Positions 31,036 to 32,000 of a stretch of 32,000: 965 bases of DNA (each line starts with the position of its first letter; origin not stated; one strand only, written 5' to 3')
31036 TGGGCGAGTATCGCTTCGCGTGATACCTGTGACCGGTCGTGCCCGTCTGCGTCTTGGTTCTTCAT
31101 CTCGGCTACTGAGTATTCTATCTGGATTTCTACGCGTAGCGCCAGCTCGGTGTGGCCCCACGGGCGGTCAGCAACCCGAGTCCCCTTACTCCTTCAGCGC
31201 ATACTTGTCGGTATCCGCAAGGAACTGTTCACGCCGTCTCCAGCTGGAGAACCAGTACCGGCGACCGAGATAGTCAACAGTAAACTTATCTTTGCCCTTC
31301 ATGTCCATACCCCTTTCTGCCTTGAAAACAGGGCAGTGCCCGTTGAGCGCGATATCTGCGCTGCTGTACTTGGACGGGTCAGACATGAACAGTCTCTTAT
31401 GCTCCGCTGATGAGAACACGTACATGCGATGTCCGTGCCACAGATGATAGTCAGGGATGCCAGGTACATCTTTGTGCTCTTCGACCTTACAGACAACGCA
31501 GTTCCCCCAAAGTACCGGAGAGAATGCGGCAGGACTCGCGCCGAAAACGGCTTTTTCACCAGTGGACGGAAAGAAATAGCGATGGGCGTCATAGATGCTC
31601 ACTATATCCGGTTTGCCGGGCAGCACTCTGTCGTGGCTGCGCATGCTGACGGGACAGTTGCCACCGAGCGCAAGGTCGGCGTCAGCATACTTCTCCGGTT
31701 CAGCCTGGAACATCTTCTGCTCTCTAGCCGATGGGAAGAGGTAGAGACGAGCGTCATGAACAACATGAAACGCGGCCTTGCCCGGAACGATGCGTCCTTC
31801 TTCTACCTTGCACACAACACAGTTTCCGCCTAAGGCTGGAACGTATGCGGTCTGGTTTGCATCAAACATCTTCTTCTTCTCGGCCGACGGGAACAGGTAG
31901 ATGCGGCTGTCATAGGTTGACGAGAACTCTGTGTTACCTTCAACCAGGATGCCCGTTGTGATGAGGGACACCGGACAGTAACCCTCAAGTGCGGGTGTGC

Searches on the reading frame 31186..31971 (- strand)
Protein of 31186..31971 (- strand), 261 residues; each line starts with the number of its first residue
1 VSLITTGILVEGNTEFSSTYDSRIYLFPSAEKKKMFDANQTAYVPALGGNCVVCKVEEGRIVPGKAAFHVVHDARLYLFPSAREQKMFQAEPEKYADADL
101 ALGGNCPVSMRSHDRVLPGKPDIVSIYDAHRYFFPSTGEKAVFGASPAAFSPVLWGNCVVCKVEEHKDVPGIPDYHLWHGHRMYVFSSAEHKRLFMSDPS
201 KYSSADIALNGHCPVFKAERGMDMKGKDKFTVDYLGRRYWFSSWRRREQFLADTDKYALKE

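Call 25: search_protein_families(library=pfam, proteins=[window:31186-31971:-], max_evalue=0.00001)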
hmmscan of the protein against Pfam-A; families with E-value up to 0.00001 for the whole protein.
window:31186-31971:- (261 aa): 2 families
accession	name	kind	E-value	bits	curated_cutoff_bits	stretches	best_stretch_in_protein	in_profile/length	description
PF04945.19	YHS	-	1.1e-17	64.1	30.3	0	221-258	7-44/47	YHS domain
PF12018.13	FAP206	-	1.6e-12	47.8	33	0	47-97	197-249/272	Domain of unknown function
